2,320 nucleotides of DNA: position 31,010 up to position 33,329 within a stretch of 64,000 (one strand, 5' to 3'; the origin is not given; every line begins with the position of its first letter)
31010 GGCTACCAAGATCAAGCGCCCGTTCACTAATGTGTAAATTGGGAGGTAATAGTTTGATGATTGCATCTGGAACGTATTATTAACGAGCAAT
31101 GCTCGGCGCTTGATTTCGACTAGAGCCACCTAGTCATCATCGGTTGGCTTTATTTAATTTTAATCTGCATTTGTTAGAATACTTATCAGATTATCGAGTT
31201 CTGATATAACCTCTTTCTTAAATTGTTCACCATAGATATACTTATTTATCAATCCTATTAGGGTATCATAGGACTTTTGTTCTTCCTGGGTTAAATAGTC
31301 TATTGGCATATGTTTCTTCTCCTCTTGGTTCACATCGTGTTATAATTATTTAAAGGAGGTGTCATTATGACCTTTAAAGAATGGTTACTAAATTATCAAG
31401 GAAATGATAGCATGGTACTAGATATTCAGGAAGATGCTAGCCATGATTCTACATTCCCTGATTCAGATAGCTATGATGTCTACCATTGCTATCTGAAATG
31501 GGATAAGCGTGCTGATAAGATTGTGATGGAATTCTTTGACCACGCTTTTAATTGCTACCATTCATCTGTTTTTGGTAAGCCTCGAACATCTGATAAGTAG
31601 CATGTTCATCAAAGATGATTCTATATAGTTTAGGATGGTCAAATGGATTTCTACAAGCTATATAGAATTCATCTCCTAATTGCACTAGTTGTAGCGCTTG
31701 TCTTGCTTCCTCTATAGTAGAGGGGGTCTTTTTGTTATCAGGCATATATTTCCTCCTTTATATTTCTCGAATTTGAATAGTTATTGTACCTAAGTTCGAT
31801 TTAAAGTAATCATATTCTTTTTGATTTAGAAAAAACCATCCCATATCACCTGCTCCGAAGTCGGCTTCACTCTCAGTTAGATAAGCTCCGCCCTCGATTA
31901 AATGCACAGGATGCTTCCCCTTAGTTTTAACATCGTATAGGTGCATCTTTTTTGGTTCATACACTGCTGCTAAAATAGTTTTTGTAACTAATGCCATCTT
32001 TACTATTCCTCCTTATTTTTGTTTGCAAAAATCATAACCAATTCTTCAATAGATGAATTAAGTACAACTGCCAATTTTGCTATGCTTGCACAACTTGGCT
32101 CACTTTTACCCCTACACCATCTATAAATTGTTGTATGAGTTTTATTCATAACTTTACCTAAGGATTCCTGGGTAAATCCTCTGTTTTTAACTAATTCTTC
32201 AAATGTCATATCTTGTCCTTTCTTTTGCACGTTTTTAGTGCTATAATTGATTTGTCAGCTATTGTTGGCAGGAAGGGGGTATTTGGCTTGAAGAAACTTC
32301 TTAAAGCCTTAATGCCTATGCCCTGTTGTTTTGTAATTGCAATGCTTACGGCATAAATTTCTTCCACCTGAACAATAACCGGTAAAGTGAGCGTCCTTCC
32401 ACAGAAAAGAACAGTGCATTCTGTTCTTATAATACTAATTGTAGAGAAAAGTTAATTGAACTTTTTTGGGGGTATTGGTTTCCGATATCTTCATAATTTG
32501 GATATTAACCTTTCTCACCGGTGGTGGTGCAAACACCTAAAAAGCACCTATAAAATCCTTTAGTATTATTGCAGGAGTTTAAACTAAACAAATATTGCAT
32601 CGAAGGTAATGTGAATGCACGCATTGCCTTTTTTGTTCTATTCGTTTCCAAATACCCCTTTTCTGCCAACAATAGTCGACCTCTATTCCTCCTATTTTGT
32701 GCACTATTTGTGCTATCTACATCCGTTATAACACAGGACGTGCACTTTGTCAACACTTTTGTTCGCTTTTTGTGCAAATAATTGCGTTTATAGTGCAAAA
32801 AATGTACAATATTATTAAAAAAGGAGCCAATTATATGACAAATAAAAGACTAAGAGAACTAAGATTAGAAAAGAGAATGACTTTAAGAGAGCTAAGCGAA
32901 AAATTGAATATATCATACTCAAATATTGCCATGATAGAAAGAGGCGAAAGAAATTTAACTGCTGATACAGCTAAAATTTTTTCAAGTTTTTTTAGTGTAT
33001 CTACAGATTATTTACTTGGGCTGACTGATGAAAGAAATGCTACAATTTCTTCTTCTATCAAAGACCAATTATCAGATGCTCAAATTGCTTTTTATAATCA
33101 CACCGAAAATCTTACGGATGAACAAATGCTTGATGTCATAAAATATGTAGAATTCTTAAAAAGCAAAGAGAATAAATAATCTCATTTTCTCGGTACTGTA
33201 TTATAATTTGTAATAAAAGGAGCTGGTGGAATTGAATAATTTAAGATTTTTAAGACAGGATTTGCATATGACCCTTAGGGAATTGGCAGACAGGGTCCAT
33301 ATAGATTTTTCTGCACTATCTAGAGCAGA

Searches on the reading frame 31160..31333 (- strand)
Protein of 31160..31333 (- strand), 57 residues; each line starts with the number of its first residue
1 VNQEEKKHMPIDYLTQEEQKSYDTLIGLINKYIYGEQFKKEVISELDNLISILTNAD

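Call 12: search_protein_families(library=phrogs, proteins=[window:31160-31333:-], max_evalue=0.001)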
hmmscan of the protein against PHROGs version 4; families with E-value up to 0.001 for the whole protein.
window:31160-31333:- (57 aa): 0 families

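Call 90: find_encoding_contigs(protein=window:31160-31309:-, flank=2500, max_places=10)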
Protein window:31160-31309:- (49 aa): 3 contigs read that carry it; 2 places shown.
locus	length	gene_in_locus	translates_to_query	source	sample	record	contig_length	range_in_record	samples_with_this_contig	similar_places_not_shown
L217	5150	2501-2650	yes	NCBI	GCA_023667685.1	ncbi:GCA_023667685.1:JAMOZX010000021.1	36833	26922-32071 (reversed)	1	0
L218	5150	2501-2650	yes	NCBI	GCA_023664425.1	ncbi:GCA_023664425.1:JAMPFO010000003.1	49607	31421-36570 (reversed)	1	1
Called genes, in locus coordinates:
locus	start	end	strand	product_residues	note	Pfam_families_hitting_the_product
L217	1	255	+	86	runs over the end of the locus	-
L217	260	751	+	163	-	-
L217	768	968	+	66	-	-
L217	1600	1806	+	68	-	PF01381:HTH_3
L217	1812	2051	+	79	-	-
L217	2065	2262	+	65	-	-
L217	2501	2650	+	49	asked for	-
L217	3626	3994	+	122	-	-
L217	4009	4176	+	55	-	-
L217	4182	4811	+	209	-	-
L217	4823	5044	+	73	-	-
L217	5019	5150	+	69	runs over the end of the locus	-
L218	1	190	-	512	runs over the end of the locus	PF13289:SIR2_2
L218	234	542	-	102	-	PF01381:HTH_3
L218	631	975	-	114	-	PF12844:HTH_19, PF13560:HTH_31 (weak), PF01381:HTH_3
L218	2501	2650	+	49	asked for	-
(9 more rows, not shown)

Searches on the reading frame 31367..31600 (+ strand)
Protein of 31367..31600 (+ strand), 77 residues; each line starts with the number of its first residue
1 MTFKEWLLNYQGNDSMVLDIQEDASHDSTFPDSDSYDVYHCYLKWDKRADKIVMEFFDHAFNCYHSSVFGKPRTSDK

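Call 12: search_protein_families(library=phrogs, proteins=[window:31367-31600:+], max_evalue=0.001)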
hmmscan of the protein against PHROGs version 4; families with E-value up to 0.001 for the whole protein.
window:31367-31600:+ (77 aa): 1 family
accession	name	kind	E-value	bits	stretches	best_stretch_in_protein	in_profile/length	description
phrog_8600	-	unknown function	6.9e-11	43.2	1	1-66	1-66/68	-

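Call 46: search_protein_families(library=ncbifam, proteins=[window:31367-31600:+], max_evalue=0.001)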
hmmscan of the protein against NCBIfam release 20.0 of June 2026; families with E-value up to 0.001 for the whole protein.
window:31367-31600:+ (77 aa): 0 families

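Call 76: find_homologous_proteins(query=window:31367-31600:+, max_evalue=0.001)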
Query window:31367-31600:+ (77 aa): 1 proteins with E <= 0.001 among 1 candidates.
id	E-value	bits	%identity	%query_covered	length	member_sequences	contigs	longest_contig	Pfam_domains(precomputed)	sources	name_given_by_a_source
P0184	1.7e-37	145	78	100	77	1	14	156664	-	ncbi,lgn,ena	-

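Call 77: find_encoding_contigs(protein=P0184, flank=5000, max_places=5)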
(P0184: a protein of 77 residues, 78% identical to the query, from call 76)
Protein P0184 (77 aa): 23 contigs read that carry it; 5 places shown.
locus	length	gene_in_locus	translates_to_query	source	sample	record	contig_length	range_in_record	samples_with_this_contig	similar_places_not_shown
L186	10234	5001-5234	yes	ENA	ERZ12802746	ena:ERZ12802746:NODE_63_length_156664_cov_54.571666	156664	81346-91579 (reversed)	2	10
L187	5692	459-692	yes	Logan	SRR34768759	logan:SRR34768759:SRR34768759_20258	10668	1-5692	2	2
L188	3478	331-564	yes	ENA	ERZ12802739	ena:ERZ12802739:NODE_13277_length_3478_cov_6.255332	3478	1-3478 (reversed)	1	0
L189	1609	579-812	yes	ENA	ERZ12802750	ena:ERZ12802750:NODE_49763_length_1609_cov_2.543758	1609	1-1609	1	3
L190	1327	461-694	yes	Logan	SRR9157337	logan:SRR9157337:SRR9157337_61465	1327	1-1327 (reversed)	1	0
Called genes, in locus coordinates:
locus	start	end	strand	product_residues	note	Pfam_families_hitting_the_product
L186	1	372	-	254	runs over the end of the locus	PF10926:DUF2800, PF12705:PDDEXK_1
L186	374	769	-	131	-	-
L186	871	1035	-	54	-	-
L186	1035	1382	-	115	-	-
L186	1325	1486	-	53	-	-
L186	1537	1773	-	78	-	-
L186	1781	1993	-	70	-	PF04814:HNF-1_N (weak), PF01381:HTH_3, PF13443:HTH_26 (weak)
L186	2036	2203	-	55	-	-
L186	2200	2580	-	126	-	-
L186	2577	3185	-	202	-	-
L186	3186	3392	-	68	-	PF01381:HTH_3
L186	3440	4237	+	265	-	PF14337:Abi_alpha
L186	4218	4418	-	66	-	-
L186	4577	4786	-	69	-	-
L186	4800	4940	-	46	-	-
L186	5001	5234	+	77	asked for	-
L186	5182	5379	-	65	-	-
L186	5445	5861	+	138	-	PF13560:HTH_31, PF01381:HTH_3, PF12844:HTH_19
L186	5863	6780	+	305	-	-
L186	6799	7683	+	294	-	PF12873:DUF3825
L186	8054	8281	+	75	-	-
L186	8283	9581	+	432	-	PF07693:KAP_NTPase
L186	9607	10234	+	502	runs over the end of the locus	PF00239:Resolvase, PF07508:Recombinase, PF13408:Zn_ribbon_recom (weak)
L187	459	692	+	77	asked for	-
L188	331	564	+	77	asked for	-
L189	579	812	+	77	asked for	-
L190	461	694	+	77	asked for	-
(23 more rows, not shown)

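Call 92: search_protein_families(library=padloc, proteins=[window:31367-31600:+], max_evalue=0.001)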
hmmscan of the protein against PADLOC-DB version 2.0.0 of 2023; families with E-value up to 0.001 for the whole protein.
window:31367-31600:+ (77 aa): 0 families

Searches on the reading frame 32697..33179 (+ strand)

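Call 12: search_protein_families(library=phrogs, proteins=[window:32697-33179:+], max_evalue=0.001)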
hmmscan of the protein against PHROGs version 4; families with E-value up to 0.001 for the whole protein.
window:32697-33179:+ (160 aa): 10 families
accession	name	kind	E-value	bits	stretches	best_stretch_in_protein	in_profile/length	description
phrog_8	-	transcription regulation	1e-23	85.4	1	19-138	48-150/346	transcriptional regulator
phrog_4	-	transcription regulation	2.2e-12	47.7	1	30-136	110-205/400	transcriptional repressor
phrog_3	-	transcription regulation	1.3e-11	45.9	1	41-118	82-157/430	transcriptional repressor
phrog_2967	-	transcription regulation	9e-11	42.7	1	48-149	11-115/225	transcriptional regulator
phrog_2439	-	transcription regulation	8.7e-09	35.7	1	48-128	8-87/367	transcriptional regulator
phrog_1994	-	DNA, RNA and nucleotide metabolism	3.9e-07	31.1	1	50-116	2-66/170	DNA binding protein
phrog_5823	-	transcription regulation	5.4e-07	30.1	1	49-118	8-78/404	transcriptional regulator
phrog_1381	-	moron, auxiliary metabolic gene and host takeover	1.3e-05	25.7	1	57-131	23-97/264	plasmid antitoxin with HTH domain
phrog_7396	-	unknown function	0.00011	22.9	1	75-115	46-86/227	-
phrog_7241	-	transcription regulation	0.00012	23.1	1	50-106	64-120/122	transcriptional regulator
